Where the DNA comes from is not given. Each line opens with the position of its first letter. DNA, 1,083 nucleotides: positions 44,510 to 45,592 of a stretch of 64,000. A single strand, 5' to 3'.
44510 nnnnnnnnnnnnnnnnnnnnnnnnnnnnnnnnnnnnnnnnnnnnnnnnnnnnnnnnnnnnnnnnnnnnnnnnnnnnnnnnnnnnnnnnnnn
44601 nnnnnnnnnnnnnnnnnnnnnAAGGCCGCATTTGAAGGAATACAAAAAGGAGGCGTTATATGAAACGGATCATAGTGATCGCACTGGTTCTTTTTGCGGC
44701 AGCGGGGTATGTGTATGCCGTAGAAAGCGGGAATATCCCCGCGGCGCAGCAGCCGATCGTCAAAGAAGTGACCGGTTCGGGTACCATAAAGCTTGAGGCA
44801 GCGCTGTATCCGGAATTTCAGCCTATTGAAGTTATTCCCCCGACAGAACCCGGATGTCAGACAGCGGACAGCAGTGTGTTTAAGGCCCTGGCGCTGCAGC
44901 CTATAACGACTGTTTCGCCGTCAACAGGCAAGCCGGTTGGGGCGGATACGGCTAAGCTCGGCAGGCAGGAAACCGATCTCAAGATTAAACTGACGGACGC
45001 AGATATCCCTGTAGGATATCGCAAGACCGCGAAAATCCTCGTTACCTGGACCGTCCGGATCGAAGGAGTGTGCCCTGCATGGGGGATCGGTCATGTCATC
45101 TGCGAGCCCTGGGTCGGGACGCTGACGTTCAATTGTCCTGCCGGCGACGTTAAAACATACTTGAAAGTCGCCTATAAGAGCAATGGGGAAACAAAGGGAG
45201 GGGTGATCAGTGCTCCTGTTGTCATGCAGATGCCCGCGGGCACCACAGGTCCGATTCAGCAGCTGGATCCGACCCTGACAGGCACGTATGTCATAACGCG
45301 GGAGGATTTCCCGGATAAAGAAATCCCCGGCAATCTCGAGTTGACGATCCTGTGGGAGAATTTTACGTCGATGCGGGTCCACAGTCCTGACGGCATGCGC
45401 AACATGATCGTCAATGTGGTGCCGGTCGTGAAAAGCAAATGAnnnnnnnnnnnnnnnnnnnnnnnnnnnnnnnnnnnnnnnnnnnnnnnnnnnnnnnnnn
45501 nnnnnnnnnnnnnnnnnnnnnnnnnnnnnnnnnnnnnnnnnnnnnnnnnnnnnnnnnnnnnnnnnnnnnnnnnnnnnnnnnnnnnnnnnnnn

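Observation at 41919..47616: Eight-gene pilin-like operon with non-canonical cargo and no assembly ATPase, platform or secretin in the window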

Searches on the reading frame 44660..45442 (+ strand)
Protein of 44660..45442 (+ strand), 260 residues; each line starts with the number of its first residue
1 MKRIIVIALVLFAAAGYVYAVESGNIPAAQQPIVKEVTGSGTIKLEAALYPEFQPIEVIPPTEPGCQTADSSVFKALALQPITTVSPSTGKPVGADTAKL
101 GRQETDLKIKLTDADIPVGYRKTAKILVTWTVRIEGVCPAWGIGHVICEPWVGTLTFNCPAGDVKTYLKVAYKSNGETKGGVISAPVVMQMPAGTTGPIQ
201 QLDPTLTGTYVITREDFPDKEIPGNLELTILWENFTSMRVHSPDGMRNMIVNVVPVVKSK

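Call 3: search_protein_families(library=pfam, proteins=[window:44660-45442:+], max_evalue=1)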
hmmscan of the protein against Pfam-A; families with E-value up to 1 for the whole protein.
window:44660-45442:+ (260 aa): 1 family
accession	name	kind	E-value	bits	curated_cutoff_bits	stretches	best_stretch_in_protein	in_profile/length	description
PF20477.3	DUF6719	-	0.22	11.8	27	0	159-178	48-67/78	Family of unknown function (DUF6719)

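Call 4: search_protein_families(library=ncbifam, proteins=[window:44660-45442:+], max_evalue=1)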
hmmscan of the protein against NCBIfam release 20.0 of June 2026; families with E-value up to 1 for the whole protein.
window:44660-45442:+ (260 aa): 0 families

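Call 14: find_homologous_proteins(query=window:44660-45442:+, max_evalue=0.001)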
Query window:44660-45442:+ (260 aa): 14 proteins with E <= 0.001 among 726 candidates.
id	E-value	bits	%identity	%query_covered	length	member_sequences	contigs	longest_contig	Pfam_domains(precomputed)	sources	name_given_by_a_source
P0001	2.4e-169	580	100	100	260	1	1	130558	-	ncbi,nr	ncbi:MAG: hypothetical protein KBC23_02025 [Candidatus Omnitrophica bacterium]|nr:hypothetical prote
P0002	1.1e-122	427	76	100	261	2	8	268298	-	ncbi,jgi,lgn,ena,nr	ncbi:MAG TPA: hypothetical protein PK107_01085 [Candidatus Omnitrophota bacterium]|nr:hypothetical p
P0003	3.9e-119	415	73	99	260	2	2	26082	-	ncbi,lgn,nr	ncbi:MAG: hypothetical protein PHS64_00050 [Candidatus Omnitrophica bacterium]|nr:hypothetical prote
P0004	3.8e-115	402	72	91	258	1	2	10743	-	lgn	-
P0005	3.4e-114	399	70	100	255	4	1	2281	-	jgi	-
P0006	6.4e-99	349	62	97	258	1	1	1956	-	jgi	-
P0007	3.9e-92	327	59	100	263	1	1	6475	-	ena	-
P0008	3.8e-83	297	58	99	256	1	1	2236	-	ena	-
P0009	6.0e-67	244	47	100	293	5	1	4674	-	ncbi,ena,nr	ncbi:MAG TPA: hypothetical protein PK562_02505 [Candidatus Omnitrophota bacterium]|nr:hypothetical p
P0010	3.5e-65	238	45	100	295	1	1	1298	-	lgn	-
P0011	3.0e-63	232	45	100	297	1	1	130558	-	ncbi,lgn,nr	ncbi:MAG: hypothetical protein KBC23_02020 [Candidatus Omnitrophica bacterium]|nr:hypothetical prote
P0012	5.6e-60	221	44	100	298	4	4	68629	-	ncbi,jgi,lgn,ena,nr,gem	ncbi:MAG TPA: hypothetical protein PK107_01080 [Candidatus Omnitrophota bacterium]|nr:hypothetical p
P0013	1.2e-35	141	36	99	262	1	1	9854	-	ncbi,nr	ncbi:MAG: hypothetical protein MUC52_01425 [Candidatus Omnitrophica bacterium]|nr:hypothetical prote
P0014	6.7e-30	123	34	99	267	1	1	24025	-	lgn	-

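Call 15: find_encoding_contigs(protein=P0002, flank=10000, max_places=3)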
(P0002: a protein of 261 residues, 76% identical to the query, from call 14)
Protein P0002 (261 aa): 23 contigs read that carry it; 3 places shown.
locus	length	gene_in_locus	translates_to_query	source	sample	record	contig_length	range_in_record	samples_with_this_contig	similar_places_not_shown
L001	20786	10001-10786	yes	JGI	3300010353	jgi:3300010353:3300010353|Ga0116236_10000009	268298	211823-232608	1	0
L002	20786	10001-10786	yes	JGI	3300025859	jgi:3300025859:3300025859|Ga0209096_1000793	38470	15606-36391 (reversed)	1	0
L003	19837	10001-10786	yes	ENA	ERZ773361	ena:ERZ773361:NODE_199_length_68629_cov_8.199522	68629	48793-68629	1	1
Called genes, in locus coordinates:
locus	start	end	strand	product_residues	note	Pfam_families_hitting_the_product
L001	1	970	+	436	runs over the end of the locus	PF13742:tRNA_anti_2, PF01336:tRNA_anti-codon, PF02601:Exonuc_VII_L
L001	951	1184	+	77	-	PF02609:Exonuc_VII_S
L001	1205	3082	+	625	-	PF13292:DXP_synthase_N, PF02779:Transket_pyr, PF02780:Transketolase_C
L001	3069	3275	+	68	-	PF12797:Fer4_2 (weak), PF12837:Fer4_6 (weak), PF12838:Fer4_7 (faint), PF00037:Fer4 (weak)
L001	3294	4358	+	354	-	PF01855:POR_N, PF02780:Transketolase_C (faint), PF17147:PFOR_II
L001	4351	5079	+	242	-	PF02775:TPP_enzyme_C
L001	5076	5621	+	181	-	PF01558:POR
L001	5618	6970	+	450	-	PF00749:tRNA-synt_1c, PF19269:Anticodon_2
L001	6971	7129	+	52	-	-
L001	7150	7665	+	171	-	PF07963:N_methyl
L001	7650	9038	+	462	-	-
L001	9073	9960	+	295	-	-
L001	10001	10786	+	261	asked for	-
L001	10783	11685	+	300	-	PF07963:N_methyl (weak)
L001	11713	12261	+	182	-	-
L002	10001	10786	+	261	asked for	-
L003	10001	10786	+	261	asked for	-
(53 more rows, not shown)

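Call 16: find_encoding_contigs(protein=P0013, flank=10000, max_places=3)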
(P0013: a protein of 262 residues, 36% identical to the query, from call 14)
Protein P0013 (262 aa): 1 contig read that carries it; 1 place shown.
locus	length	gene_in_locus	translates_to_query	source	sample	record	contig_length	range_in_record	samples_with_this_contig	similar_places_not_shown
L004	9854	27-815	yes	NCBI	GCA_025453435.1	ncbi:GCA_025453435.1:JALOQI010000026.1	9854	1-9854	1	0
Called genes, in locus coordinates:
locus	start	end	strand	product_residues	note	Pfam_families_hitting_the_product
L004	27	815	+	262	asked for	-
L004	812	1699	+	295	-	-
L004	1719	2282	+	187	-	-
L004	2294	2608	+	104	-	-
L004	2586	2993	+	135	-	PF07963:N_methyl (weak)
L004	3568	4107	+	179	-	-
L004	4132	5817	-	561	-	PF00749:tRNA-synt_1c, PF03950:tRNA-synt_1c_C, PF20974:tRNA-synt_1c_C2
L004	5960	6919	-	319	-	PF00072:Response_reg, PF00990:GGDEF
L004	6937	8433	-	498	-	PF00512:HisKA, PF02518:HATPase_c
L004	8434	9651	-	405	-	PF08495:FIST, PF10442:FIST_C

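Call 17: find_encoding_contigs(protein=P0014, flank=10000, max_places=3)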
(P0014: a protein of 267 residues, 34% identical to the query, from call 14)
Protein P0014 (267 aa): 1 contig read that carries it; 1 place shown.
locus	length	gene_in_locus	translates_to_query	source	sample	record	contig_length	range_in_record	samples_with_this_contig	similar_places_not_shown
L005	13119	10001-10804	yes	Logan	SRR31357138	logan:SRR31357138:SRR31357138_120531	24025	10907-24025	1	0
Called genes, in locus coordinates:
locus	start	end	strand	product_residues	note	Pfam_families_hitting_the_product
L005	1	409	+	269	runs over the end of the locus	PF00005:ABC_tran, PF13191:AAA_16 (weak), PF13304:AAA_21 (faint)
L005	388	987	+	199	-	PF00300:His_Phos_1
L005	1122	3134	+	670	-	PF07715:Plug, PF00593:TonB_dep_Rec_b-barrel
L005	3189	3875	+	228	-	-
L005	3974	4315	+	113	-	PF07238:PilZ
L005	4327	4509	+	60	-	-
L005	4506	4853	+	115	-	PF07238:PilZ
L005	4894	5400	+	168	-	PF14385:DUF4416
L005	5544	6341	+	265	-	PF04055:Radical_SAM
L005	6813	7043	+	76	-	PF09383:NIL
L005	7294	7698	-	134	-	PF02001:DUF134, PF08281:Sigma70_r4_2 (weak), PF13551:HTH_29 (weak)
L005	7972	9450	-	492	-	-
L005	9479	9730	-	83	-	-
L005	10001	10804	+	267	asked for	-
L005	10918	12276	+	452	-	PF00309:Sigma54_AID, PF04963:Sigma54_CBD, PF04552:Sigma54_DBD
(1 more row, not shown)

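Call 32: predict_structure(alignment_id=A2)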
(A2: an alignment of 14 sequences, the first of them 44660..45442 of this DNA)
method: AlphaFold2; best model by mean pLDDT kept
length: 260 residues; sequences in the alignment: 14
mean_pLDDT: 87.8   pTM: 0.80
mean pLDDT of the five models: 87.8, 86.7, 86.2, 85.0, 84.7
residues with pLDDT >= 90: 176; 70-90: 50; 50-70: 22; < 50: 12
segments of 3 or more residues with pLDDT < 50: 14-23
pLDDT, mean of each block of 10 residues (from residue 1): 56 47 52 91 97 89 90 94 94 89 97 90 95 95 86 92 98 91 95 93 93 94 95 97 97 76
secondary structure, 60 per line:
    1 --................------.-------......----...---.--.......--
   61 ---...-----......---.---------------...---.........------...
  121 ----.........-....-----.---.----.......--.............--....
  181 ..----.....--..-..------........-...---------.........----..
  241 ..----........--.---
elements in order: H3-18 E33-38 E43-45 E52-58 H72-77 E103-111 E125-133 E135-138 E153-159 E162-174 E177-182 E187-191 E205-212 E226-234 E239-242 E247-254

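Call 51: search_protein_representatives(alignment_id=A2)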
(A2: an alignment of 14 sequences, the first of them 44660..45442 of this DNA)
Query: 14 sequences, 260 profile positions. Proteins with E-value up to 0.001 (for the whole library): 145; up to 1e-10: 130; up to 1e-30: 54. The best 145 are listed.
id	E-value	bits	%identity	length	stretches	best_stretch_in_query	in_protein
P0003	2.4e-121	420.4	-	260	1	1-258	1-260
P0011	5.2e-113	393.1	-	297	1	1-258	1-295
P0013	5.7e-86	304.4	-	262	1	1-259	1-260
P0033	3.5e-75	269.1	-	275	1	1-259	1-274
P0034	2.1e-74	266.5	-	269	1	1-259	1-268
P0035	2.3e-63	230.4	-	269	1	1-259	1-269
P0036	3.4e-58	213.4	-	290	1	4-258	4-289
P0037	4.5e-54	199.9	-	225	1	12-259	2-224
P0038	1.3e-53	198.4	-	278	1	1-258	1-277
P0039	8.8e-52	192.4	-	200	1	76-258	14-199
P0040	3.3e-51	190.5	-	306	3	199-257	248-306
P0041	6.0e-50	186.4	-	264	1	4-258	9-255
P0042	4.1e-49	183.6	-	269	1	6-259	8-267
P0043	5.1e-49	183.3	-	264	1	9-258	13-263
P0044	1.3e-46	175.4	-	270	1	1-259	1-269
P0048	1.0e-43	165.9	-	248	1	7-255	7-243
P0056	8.0e-38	146.6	-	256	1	4-255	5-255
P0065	4.0e-36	141.1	-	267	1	1-254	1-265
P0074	1.0e-32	129.9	-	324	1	1-258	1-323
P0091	4.7e-28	114.6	-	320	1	1-255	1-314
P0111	5.7e-25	104.5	-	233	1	1-257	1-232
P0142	8.4e-18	81.0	-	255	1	1-255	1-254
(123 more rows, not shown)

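Call 55: search_protein_families(library=pfam, alignment_id=A8, max_evalue=0.01)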
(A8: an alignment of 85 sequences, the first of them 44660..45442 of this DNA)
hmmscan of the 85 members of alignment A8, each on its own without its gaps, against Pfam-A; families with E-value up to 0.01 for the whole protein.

A. member 1, window:44660-45442:+ (260 aa): 0 families

B. families by the number of members that match (of 85 scanned): 0 families

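Call 58: find_related_loci(query=A9, collection=metagenome_contigs, flank=8000)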
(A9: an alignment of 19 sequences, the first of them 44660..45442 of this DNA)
Query A9 (260 aa) in metagenome_contigs; peptide patterns used: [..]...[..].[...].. (x = any residue, [..] = any of these).
54 stretches matched a pattern; 34 encode a relative of the query (tblastn E <= 1e-3); 34 distinct loci.
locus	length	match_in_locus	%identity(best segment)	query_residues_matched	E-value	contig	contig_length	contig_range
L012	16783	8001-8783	76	1-260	7e-128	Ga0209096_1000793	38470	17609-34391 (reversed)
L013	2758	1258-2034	72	1-258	7e-128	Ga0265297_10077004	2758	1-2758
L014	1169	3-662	63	39-258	2e-100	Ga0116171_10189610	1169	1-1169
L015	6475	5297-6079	59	1-259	1e-92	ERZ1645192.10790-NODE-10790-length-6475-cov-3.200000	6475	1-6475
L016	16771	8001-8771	38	1-258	7e-46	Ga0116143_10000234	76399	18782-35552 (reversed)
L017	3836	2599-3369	36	1-258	6e-44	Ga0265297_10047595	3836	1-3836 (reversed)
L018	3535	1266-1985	36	18-258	7e-37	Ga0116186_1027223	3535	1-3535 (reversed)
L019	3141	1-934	33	5-259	2e-36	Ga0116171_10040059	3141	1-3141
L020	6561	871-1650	32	1-259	4e-34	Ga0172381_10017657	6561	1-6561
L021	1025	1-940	32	1-258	1e-32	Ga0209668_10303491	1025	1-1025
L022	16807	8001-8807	35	1-260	2e-29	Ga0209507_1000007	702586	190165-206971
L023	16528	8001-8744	31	1-258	6e-27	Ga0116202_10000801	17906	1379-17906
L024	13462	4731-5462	32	1-258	5e-27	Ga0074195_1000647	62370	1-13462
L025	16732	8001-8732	32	1-258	5e-27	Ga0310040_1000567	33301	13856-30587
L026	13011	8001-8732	32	1-258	2e-26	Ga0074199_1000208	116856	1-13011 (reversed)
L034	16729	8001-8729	29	9-259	7e-21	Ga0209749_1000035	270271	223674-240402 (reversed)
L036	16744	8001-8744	30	1-255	4e-20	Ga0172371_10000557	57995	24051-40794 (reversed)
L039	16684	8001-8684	29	2-255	4e-17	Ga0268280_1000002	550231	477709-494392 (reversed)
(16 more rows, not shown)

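Call 63: search_protein_families(library=pfam, alignment_id=A10, max_evalue=0.00001)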
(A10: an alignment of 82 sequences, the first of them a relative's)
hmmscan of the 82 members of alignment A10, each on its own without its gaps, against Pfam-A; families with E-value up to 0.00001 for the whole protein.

A. member 1, L022:45-1940:+ (631 aa): 3 families
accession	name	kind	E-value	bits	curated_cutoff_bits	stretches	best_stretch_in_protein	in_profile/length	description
PF13292.11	DXP_synthase_N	-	2.3e-111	371.9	21.2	1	11-288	1-274/274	1-deoxy-D-xylulose-5-phosphate synthase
PF02779.29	Transket_pyr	-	6.3e-39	133.8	27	1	327-485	4-170/174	Transketolase, pyrimidine binding domain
PF02780.25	Transketolase_C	-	9.1e-27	93.9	25.9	1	503-619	1-124/124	Transketolase, C-terminal domain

B. families by the number of members that match (of 82 scanned): 98 families (the first 25 are shown)
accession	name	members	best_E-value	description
PF04055.27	Radical_SAM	3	8.5e-25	Radical SAM superfamily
PF00521.26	DNA_topoisoIV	2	8.2e-171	DNA gyrase/topoisomerase IV, subunit A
PF00171.27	Aldedh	2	6.5e-156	Aldehyde dehydrogenase family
PF00749.27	tRNA-synt_1c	2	1.2e-110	tRNA synthetases class I (E and Q), catalytic domain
PF03989.18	DNA_gyraseA_C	2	1.3e-74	DNA gyrase C-terminal domain, beta-propeller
PF13354.11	Beta-lactamase2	2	4e-67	Beta-lactamase enzyme family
PF01380.27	SIS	2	8.6e-55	SIS domain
PF00596.27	Aldolase_II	2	3.7e-41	Class II Aldolase and Adducin N-terminal domain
PF00590.25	TP_methylase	2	1.1e-29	Tetrapyrrole (Corrin/Porphyrin) Methylases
PF03449.20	GreA_GreB_N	2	5.2e-29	Transcription elongation factor, N-terminal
PF01272.25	GreA_GreB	2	1.4e-25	Transcription elongation factor, GreA/GreB, C-term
PF00005.33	ABC_tran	2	2.3e-25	ABC transporter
PF00528.27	BPD_transp_1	2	2.3e-24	Binding-protein-dependent transport system inner membrane component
PF00156.33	Pribosyltran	2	1.3e-23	Phosphoribosyl transferase domain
PF13472.12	Lipase_GDSL_2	2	4.9e-23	GDSL-like Lipase/Acylhydrolase family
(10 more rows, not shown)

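Call 65: search_protein_families(library=pfam, proteins=[L036:10822-12012:-, L036:12260-13525:-, L036:13541-15232:-, L036:15248-16708:-, L036:1908-3932:-, L016:8873-10276:+, L016:5484-7442:-, L034:7069-7950:+, L034:8769-9377:+, L034:9475-10614:+], max_evalue=0.0001)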
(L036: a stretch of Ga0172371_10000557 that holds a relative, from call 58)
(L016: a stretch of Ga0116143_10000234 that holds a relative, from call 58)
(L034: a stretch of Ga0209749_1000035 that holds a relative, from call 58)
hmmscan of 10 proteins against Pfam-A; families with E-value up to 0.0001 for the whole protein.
L036:10822-12012:- (396 aa): 1 family
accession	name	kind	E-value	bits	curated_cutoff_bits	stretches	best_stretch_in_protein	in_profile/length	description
PF00425.24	Chorismate_bind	-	1.4e-85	287.4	27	1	134-387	2-257/257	chorismate binding enzyme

L036:12260-13525:- (421 aa): 1 family
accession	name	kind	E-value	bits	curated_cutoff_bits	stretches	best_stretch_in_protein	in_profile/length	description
PF00482.28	T2SSF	-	2e-59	199.4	25.2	2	81-204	1-125/125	Type II secretion system (T2SS), protein F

L036:13541-15232:- (563 aa): 2 families
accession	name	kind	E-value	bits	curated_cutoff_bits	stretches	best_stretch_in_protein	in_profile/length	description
PF00437.27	T2SSE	-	7.8e-136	453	24.9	1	181-559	3-369/370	Type II/IV secretion system protein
PF05157.20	MshEN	-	2.3e-15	56.8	23.1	1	73-145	14-87/90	MshEN domain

L036:15248-16708:- (486 aa): 3 families
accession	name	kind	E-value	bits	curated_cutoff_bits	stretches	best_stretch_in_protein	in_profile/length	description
PF00263.26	Secretin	-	1.1e-41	142.7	27.5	1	283-450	2-169/169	Bacterial type II and III secretion system protein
PF03958.22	Secretin_N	-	4.6e-10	40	28.2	1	93-199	1-67/69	Bacterial type II/III secretion system short domain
PF07660.19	STN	-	2.1e-06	27.9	28.4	1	35-70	6-42/52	Secretin and TonB N terminus short domain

L036:1908-3932:- (674 aa): 8 families
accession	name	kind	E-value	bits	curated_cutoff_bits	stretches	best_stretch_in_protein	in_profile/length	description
PF01653.23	DNA_ligase_aden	-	1.4e-82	277.5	27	1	76-317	4-252/253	NAD-dependent DNA ligase adenylation domain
PF03120.22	DNA_ligase_OB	-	5.9e-32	109.8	32.9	1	322-398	2-78/79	NAD-dependent DNA ligase OB-fold domain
PF12826.13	HHH_2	-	6.3e-16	58.7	27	1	509-572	1-64/64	Helix-hairpin-helix motif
PF00533.33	BRCT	-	8.1e-12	45.7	21.3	1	596-665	6-76/78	BRCA1 C Terminus (BRCT) domain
PF03119.21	DNA_ligase_ZBD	-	2.1e-10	40.7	25.8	1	407-433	1-27/27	NAD-dependent DNA ligase C4 zinc finger domain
PF22745.1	Nlig-Ia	-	2.1e-06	28.7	27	1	8-55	2-49/92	DNA ligase-like, N-terminal NAD+-binding domain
PF14520.12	HHH_5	-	5.7e-06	27.2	27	0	448-498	5-54/57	Helix-hairpin-helix domain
PF12738.14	PTCB-BRCT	-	7.7e-05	23.1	22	0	609-658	10-59/63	twin BRCT domain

L016:8873-10276:+ (467 aa): 3 families
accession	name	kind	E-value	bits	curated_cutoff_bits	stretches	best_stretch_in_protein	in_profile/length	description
PF04963.19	Sigma54_CBD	-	7.9e-58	195.7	22.9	1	102-289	3-185/185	Sigma-54 factor, core binding domain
PF04552.19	Sigma54_DBD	-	3e-49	167.3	22.8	1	304-465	2-159/160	Sigma-54, DNA binding domain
PF00309.25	Sigma54_AID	-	5.1e-10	39.5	23.8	1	18-62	2-46/46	Sigma-54 factor, Activator interacting domain (AID)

L016:5484-7442:- (652 aa): 0 families

L034:7069-7950:+ (293 aa): 2 families
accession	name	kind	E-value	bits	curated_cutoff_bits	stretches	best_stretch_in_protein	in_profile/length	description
PF05697.18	Trigger_N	-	6e-32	111.4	22.2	1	1-141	1-142/144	Bacterial trigger factor protein (TF)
PF05698.19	Trigger_C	-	3e-17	63.6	22.7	1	166-282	3-123/162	Bacterial trigger factor protein (TF) C-terminus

L034:8769-9377:+ (202 aa): 1 family
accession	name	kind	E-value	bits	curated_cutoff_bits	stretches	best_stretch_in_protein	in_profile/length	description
PF00574.28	CLP_protease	-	6e-85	284.1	20.2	1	22-197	4-179/182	Clp protease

L034:9475-10614:+ (379 aa): 3 families
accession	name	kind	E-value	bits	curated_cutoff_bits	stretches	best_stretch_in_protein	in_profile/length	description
PF00266.25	Aminotran_5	-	6.9e-32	111.3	21.5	1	26-326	33-340/371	Aminotransferase class-V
PF00155.27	Aminotran_1_2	-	1.1e-09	38.5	19.7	1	45-323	57-332/361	Aminotransferase class I and II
PF01053.26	Cys_Met_Meta_PP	-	1.3e-07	30.9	27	1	57-189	71-196/381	Cys/Met metabolism PLP-dependent enzyme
